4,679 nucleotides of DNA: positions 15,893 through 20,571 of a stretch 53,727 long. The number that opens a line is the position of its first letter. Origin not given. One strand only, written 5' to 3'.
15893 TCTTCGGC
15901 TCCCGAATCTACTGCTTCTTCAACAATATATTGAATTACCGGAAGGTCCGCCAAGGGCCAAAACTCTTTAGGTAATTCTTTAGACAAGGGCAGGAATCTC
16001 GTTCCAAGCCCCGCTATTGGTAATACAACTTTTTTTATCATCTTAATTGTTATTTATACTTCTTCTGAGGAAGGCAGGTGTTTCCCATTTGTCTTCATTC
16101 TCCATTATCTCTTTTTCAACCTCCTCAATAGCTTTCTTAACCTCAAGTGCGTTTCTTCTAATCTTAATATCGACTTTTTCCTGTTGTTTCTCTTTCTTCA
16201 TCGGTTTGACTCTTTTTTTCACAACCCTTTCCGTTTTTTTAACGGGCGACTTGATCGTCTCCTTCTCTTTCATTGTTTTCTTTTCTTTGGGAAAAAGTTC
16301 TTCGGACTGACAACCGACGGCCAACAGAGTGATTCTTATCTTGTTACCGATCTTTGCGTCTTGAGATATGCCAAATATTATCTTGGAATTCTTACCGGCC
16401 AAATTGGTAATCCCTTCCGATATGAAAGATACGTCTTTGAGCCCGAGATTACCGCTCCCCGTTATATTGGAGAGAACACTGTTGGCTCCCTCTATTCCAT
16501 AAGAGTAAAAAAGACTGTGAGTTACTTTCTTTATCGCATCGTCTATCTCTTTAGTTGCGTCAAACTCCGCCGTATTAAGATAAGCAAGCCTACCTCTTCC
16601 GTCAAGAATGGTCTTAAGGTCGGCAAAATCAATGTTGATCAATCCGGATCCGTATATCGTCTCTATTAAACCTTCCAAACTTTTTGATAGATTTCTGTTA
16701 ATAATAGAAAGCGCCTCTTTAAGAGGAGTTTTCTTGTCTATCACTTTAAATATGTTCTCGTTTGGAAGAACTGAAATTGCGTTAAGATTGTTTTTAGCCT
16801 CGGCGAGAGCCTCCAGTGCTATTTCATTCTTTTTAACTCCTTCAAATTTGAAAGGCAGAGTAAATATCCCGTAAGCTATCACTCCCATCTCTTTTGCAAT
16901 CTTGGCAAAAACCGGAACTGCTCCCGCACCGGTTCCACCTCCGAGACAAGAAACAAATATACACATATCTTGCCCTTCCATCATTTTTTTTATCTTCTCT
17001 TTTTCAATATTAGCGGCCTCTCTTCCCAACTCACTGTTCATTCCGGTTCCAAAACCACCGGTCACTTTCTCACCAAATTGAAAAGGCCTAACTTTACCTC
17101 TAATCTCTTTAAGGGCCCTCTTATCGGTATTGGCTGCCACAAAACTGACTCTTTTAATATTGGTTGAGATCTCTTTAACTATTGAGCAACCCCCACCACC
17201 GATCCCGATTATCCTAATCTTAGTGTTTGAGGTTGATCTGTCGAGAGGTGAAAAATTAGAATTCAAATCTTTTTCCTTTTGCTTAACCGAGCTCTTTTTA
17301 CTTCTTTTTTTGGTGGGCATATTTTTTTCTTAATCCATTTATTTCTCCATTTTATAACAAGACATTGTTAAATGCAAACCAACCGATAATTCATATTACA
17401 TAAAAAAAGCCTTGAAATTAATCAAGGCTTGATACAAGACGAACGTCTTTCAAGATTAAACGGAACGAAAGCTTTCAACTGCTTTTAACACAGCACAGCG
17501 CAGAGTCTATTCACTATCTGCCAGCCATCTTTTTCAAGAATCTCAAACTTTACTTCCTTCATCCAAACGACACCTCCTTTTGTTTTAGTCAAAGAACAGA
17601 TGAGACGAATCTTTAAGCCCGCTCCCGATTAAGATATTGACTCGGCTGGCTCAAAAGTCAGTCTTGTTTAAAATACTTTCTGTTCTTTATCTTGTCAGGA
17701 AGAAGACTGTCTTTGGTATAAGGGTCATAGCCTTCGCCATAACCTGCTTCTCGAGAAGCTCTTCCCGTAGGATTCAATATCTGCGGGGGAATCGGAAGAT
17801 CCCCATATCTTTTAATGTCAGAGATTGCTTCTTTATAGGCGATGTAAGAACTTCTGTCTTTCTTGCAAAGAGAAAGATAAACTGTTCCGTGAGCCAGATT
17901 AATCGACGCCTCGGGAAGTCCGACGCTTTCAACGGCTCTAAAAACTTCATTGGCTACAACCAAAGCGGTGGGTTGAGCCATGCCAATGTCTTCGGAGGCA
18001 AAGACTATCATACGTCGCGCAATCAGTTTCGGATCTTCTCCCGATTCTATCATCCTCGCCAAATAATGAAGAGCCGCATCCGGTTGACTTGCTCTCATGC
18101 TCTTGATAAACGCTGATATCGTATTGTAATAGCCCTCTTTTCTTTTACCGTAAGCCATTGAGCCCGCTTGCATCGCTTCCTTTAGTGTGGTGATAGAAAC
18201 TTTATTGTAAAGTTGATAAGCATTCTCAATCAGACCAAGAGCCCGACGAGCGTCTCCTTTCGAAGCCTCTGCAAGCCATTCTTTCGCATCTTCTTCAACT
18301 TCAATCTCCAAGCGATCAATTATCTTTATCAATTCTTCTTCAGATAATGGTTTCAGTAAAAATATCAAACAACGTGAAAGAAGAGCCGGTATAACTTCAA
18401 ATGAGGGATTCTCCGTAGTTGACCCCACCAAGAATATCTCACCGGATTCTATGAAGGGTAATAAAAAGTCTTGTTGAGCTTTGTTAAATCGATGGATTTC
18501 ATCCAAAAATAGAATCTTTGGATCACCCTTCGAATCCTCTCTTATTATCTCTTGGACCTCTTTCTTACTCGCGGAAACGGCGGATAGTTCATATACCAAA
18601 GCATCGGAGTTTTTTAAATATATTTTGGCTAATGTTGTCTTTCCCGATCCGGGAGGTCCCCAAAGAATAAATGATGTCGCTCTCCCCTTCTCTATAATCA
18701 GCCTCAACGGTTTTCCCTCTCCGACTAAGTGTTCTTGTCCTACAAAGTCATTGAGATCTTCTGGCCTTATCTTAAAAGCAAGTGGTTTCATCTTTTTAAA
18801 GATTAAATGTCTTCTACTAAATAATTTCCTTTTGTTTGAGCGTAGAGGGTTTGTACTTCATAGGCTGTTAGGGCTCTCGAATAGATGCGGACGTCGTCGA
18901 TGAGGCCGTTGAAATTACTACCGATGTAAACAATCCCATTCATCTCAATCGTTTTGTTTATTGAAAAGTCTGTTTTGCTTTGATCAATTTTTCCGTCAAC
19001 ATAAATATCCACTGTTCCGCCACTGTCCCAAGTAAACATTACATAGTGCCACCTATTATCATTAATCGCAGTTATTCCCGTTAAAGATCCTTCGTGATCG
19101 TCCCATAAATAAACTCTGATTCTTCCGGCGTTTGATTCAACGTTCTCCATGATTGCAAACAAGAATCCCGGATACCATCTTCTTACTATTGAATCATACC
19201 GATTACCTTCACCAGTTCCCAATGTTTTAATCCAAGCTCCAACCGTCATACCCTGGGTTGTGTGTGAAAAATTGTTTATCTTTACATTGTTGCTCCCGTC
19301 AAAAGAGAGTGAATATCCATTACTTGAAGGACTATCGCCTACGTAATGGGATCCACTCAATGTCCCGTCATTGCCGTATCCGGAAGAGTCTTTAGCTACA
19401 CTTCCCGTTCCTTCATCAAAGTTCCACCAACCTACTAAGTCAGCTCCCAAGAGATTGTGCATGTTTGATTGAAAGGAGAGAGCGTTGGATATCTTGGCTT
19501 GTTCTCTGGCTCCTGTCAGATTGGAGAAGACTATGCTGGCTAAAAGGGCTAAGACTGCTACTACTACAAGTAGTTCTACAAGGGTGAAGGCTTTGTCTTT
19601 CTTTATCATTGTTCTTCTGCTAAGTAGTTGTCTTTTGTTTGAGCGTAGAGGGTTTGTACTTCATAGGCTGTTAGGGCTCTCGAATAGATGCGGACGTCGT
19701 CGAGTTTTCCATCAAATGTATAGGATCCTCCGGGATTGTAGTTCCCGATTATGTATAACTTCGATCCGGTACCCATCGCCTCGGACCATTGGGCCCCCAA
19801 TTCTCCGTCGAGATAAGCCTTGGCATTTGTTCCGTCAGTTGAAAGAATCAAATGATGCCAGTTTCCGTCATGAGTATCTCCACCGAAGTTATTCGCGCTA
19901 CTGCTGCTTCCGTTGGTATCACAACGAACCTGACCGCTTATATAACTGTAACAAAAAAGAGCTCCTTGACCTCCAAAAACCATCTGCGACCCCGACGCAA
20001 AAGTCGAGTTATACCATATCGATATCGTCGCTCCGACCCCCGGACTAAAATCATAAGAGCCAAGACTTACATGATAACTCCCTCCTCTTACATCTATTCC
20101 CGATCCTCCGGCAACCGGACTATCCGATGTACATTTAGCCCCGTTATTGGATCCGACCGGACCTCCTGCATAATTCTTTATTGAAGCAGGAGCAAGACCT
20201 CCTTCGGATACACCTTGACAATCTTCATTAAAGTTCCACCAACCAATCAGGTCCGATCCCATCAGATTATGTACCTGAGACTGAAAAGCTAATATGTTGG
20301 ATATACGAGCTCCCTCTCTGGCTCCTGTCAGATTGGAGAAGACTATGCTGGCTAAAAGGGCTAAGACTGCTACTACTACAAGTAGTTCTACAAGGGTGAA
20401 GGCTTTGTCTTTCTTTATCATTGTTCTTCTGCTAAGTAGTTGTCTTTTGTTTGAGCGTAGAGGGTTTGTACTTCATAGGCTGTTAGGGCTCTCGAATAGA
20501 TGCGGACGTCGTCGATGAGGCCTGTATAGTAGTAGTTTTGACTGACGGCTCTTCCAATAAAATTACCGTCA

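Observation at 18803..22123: Tandem array built from a gene-spanning junction repeat (about 200-290 bp repeat, about 812-821 bp period)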

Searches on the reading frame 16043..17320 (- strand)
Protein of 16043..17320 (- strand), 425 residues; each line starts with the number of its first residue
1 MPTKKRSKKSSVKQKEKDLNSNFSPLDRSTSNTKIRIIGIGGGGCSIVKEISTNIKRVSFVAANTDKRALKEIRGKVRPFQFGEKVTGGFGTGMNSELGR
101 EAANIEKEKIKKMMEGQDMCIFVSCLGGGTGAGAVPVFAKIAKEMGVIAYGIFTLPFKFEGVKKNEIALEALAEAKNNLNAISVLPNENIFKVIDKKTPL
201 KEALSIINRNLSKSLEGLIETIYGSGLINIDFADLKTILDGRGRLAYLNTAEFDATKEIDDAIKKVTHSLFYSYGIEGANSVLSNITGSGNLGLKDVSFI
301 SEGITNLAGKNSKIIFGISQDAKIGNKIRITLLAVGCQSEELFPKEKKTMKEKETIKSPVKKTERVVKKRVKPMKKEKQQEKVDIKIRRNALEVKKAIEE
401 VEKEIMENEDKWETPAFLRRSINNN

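Call 11: search_protein_families(library=ncbifam, proteins=[window:16043-17320:-], max_evalue=0.01)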
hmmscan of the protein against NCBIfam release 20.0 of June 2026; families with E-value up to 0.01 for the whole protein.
window:16043-17320:- (425 aa): 2 families
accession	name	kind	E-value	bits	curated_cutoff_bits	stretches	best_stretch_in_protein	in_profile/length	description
TIGR00065.1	ftsZ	equivalog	1.5e-77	261.3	295.2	1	27-363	12-350/353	cell division protein FtsZ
TIGR03483.1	FtsZ_alphas_C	equivalog_domain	0.0019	18.8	62.95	1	366-423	62-121/121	cell division protein FtsZ, alphaProteobacterial C-terminal extension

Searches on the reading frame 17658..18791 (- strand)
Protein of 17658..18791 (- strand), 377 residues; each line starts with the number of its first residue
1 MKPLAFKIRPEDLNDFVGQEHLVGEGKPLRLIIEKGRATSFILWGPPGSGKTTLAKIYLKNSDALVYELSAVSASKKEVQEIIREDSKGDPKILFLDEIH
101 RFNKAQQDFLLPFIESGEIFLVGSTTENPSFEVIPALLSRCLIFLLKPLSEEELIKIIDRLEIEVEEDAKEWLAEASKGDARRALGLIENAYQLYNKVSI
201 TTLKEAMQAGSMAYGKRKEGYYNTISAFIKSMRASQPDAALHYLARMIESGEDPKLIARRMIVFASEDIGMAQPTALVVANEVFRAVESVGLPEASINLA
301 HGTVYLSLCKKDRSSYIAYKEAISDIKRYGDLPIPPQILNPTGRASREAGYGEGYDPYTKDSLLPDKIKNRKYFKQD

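Call 11: search_protein_families(library=ncbifam, proteins=[window:17658-18791:-], max_evalue=0.01)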
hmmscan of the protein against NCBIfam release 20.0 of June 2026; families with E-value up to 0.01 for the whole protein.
window:17658-18791:- (377 aa): 70 families (the best 25 are shown)
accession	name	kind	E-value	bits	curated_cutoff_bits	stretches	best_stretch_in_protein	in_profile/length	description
NF009881.0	PRK13341.1-2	equivalog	1.5e-93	314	651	1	2-356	16-391/736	AAA family ATPase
NF009880.0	PRK13341.1-1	equivalog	2.2e-93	313.6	891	1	2-374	6-387/599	AAA family ATPase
NF009883.0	PRK13341.1-4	equivalog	3.9e-83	279.6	668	1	3-355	20-393/729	AAA family ATPase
NF009882.0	PRK13341.1-3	equivalog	1.2e-69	235.2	1197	1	3-356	19-393/734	AAA family ATPase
NF011289.0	PRK14700.1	equivalog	7.9e-40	136.9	570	1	111-371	1-274/300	recombination factor protein RarA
TIGR02397.1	dnaX_nterm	equivalog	1.7e-22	80.2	250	2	66-274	88-296/355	DNA polymerase III subunit gamma/tau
NF011522.0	PRK14961.1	equivalog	2.2e-16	59.7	562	2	68-198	92-232/363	DNA polymerase III subunits gamma and tau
NF004046.1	PRK05563.1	equivalog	3.3e-16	59.3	400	2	66-268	89-290/567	DNA polymerase III subunit gamma/tau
NF001679.0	PRK00440.1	equivalog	7.7e-16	58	303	1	7-205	11-222/322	replication factor C small subunit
NF000868.0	PRK00080.1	equivalog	4.9e-15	55.2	282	1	7-119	18-131/330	Holliday junction branch migration DNA helicase RuvB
NF011514.0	PRK14953.1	equivalog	2.8e-14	52.9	536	2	88-206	117-240/488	DNA polymerase III subunits gamma and tau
TIGR00635.1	ruvB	equivalog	3.8e-14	52.4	299.05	1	12-116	2-107/305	Holliday junction branch migration DNA helicase RuvB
NF011512.0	PRK14950.1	equivalog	3.1e-13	49.8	593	2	88-261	118-286/585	DNA polymerase III subunits gamma and tau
NF011524.0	PRK14963.1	equivalog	3.5e-13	49.5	601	2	88-202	114-232/647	DNA polymerase III subunits gamma and tau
TIGR02903.1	spore_lon_C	equivalog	4.9e-13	48.4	678.8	2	119-204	324-413/615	Lon family ATP-dependent protease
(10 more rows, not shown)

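Call 14: find_encoding_contigs(protein=window:17658-18791:-, flank=10000, max_places=10)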
Protein window:17658-18791:- (377 aa): 12 contigs read that carry it; 10 places shown.
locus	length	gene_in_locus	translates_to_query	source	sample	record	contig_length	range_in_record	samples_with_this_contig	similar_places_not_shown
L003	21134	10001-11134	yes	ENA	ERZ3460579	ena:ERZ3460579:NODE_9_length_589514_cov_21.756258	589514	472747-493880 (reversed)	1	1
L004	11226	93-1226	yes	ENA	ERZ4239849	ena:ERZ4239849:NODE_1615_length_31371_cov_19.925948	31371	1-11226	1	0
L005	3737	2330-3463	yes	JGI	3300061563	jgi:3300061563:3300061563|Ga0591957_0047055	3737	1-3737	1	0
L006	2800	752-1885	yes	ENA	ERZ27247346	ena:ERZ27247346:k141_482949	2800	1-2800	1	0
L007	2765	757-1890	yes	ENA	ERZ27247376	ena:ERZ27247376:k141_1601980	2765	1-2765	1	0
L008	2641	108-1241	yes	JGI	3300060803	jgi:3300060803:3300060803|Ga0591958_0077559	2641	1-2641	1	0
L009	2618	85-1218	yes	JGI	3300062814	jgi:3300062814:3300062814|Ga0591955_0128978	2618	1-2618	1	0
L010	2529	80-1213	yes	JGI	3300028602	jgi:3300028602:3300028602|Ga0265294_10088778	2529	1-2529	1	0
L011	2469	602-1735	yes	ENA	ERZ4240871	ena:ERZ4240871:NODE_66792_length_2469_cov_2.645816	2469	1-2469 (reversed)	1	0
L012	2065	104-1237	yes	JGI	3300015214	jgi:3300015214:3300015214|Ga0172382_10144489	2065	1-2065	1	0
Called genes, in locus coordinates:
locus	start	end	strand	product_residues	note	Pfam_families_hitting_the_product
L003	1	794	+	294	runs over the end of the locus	PF09864:MliC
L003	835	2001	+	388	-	PF13200:DUF4015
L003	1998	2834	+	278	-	PF01261:AP_endonuc_2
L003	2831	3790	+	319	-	PF10648:Gmad2, PF10646:Germane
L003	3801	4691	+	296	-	PF07963:N_methyl, PF13385:Laminin_G_3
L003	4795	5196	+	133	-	PF18920:DUF5671 (faint)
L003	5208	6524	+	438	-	-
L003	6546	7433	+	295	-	-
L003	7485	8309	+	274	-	PF07963:N_methyl, PF07953:Toxin_R_bind_N (faint), PF13385:Laminin_G_3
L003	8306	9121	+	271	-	-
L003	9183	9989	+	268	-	PF07963:N_methyl, PF13385:Laminin_G_3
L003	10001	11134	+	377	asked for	PF01078:Mg_chelatase (faint), PF05496:RuvB_N, PF00158:Sigma54_activat (faint), PF14532:Sigma54_activ_2 (weak), PF00004:AAA, PF13173:AAA_14, PF16193:AAA_assoc_2, PF12002:MgsA_C, +1 more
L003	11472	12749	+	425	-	PF00091:Tubulin, PF12327:FtsZ_C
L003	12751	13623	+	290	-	PF00483:NTP_transferase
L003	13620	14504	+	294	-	PF01256:Carb_kinase, PF02110:HK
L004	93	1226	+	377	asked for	PF01078:Mg_chelatase (faint), PF05496:RuvB_N, PF00158:Sigma54_activat (faint), PF14532:Sigma54_activ_2 (weak), PF00004:AAA, PF13173:AAA_14, PF16193:AAA_assoc_2, PF12002:MgsA_C, +1 more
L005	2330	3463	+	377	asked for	PF01078:Mg_chelatase (faint), PF05496:RuvB_N, PF00158:Sigma54_activat (faint), PF14532:Sigma54_activ_2 (weak), PF00004:AAA, PF13173:AAA_14, PF16193:AAA_assoc_2, PF12002:MgsA_C, +1 more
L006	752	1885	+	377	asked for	PF01078:Mg_chelatase (faint), PF05496:RuvB_N, PF00158:Sigma54_activat (faint), PF14532:Sigma54_activ_2 (weak), PF00004:AAA, PF13173:AAA_14, PF16193:AAA_assoc_2, PF12002:MgsA_C, +1 more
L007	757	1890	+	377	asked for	PF01078:Mg_chelatase (faint), PF05496:RuvB_N, PF00158:Sigma54_activat (faint), PF14532:Sigma54_activ_2 (weak), PF00004:AAA, PF13173:AAA_14, PF16193:AAA_assoc_2, PF12002:MgsA_C, +1 more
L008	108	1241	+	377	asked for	PF01078:Mg_chelatase (faint), PF05496:RuvB_N, PF00158:Sigma54_activat (faint), PF14532:Sigma54_activ_2 (weak), PF00004:AAA, PF13173:AAA_14, PF16193:AAA_assoc_2, PF12002:MgsA_C, +1 more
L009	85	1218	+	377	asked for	PF01078:Mg_chelatase (faint), PF05496:RuvB_N, PF00158:Sigma54_activat (faint), PF14532:Sigma54_activ_2 (weak), PF00004:AAA, PF13173:AAA_14, PF16193:AAA_assoc_2, PF12002:MgsA_C, +1 more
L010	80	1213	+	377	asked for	PF01078:Mg_chelatase (faint), PF05496:RuvB_N, PF00158:Sigma54_activat (faint), PF14532:Sigma54_activ_2 (weak), PF00004:AAA, PF13173:AAA_14, PF16193:AAA_assoc_2, PF12002:MgsA_C, +1 more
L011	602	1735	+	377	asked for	PF01078:Mg_chelatase (faint), PF05496:RuvB_N, PF00158:Sigma54_activat (faint), PF14532:Sigma54_activ_2 (weak), PF00004:AAA, PF13173:AAA_14, PF16193:AAA_assoc_2, PF12002:MgsA_C, +1 more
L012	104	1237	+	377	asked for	PF01078:Mg_chelatase (faint), PF05496:RuvB_N, PF00158:Sigma54_activat (faint), PF14532:Sigma54_activ_2 (weak), PF00004:AAA, PF13173:AAA_14, PF16193:AAA_assoc_2, PF12002:MgsA_C, +1 more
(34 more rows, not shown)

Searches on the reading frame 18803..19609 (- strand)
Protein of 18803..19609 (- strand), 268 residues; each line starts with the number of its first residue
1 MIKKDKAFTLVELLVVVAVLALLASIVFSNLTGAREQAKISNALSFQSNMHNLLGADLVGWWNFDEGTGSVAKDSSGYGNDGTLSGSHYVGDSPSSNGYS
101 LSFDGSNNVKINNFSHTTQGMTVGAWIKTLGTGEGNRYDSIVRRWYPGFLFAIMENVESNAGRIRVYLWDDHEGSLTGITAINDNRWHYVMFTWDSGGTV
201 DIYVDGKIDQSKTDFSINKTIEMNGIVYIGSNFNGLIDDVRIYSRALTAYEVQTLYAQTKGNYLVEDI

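Call 10: search_protein_families(library=pfam, proteins=[window:18803-19609:-], max_evalue=0.01)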
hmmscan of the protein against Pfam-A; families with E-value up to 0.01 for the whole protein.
window:18803-19609:- (268 aa): 4 families
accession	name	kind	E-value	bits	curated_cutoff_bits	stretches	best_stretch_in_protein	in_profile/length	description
PF13385.13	Laminin_G_3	-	6.2e-24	85.3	27.6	1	104-253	2-151/151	Concanavalin A-like lectin/glucanases superfamily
PF07953.20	Toxin_R_bind_N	-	9.6e-08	32.4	23.8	1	71-247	3-191/191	Clostridium neurotoxin, N-terminal receptor binding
PF07963.17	N_methyl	-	1.3e-07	31.3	21.2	1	3-28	2-27/27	Prokaryotic N-terminal methylation motif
PF02210.31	Laminin_G_2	-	5.4e-05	24.1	22.9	1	170-232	38-99/126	Laminin G domain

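Call 11: search_protein_families(library=ncbifam, proteins=[window:18803-19609:-], max_evalue=0.01)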
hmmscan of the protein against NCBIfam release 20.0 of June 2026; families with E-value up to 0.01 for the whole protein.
window:18803-19609:- (268 aa): 11 families
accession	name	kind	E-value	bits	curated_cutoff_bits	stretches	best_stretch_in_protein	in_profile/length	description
NF052521.1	TafC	equivalog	1.2e-10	41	410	1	59-261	149-365/373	TafC family fimbrial protein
TIGR02532.1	IV_pilin_GFxxxE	domain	1.6e-06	27.7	16.3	1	6-27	2-23/24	prepilin-type N-terminal cleavage/methylation domain-containing protein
TIGR01710.1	typeII_sec_gspG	equivalog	6.3e-06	26.3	88.85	1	7-45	2-40/134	type II secretion system major pseudopilin GspG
NF041013.1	T4P_ComGE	equivalog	7.1e-05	22.8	49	1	3-40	1-38/83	competence type IV pilus minor pilin ComGE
NF041775.1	typeIV_PilA_Myxo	equivalog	0.00036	20.6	400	1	4-44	9-49/214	type IV pilin protein PilA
NF040999.1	pilin_ComGC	equivalog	0.00057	20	75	1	6-39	2-35/84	competence type IV pilus major pilin ComGC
TIGR02596.1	TIGR02596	subfamily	0.0014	18.7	70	1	8-36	1-29/196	Verru_Chthon cassette protein D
NF007862.0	PRK10574.1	equivalog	0.0022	18.1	138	1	3-30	2-29/145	prepilin peptidase-dependent pilin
NF040982.1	ComGD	equivalog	0.0023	18.4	70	1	6-46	2-43/139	competence type IV pilus minor pilin ComGD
TIGR01708.2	typeII_sec_gspH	equivalog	0.0024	17.9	80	1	8-43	4-39/169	type II secretion system minor pseudopilin GspH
TIGR02599.1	TIGR02599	subfamily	0.008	15.5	256.5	0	7-42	1-36/361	Verru_Chthon cassette protein C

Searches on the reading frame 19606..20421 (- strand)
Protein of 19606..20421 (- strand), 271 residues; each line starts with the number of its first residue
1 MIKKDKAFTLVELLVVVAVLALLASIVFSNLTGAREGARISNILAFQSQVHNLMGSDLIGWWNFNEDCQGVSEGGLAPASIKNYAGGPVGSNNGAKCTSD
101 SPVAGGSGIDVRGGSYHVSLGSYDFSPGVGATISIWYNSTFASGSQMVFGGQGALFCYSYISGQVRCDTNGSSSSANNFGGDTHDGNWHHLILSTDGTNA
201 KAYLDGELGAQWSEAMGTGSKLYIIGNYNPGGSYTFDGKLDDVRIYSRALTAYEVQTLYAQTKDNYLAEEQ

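Call 10: search_protein_families(library=pfam, proteins=[window:19606-20421:-], max_evalue=0.01)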
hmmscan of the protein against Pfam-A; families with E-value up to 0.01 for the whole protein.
window:19606-20421:- (271 aa): 3 families
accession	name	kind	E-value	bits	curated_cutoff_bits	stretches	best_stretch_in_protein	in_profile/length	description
PF13385.13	Laminin_G_3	-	1.3e-20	74.5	27.6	1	113-256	2-151/151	Concanavalin A-like lectin/glucanases superfamily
PF07963.17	N_methyl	-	1.6e-07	31.1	21.2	1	3-28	2-27/27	Prokaryotic N-terminal methylation motif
PF02210.31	Laminin_G_2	-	0.0034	18.3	22.9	1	163-245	28-123/126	Laminin G domain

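Call 11: search_protein_families(library=ncbifam, proteins=[window:19606-20421:-], max_evalue=0.01)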
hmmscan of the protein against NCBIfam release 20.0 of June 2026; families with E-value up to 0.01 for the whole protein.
window:19606-20421:- (271 aa): 8 families
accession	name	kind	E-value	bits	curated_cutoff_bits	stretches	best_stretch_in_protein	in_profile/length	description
NF052521.1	TafC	equivalog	2.1e-09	37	410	1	178-264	274-365/373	TafC family fimbrial protein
TIGR02532.1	IV_pilin_GFxxxE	domain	1.9e-06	27.5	16.3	1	6-27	2-23/24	prepilin-type N-terminal cleavage/methylation domain-containing protein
TIGR01710.1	typeII_sec_gspG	equivalog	8e-05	22.7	88.85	1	7-43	2-38/134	type II secretion system major pseudopilin GspG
NF041013.1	T4P_ComGE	equivalog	0.00038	20.5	49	1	3-35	1-33/83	competence type IV pilus minor pilin ComGE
NF040999.1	pilin_ComGC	equivalog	0.0011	19.1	75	1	6-39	2-35/84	competence type IV pilus major pilin ComGC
NF007862.0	PRK10574.1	equivalog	0.002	18.3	138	1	3-31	2-30/145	prepilin peptidase-dependent pilin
TIGR02596.1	TIGR02596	subfamily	0.0022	18.1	70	1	8-34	1-27/196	Verru_Chthon cassette protein D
NF041775.1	typeIV_PilA_Myxo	equivalog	0.0035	17.4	400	1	4-32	9-37/214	type IV pilin protein PilA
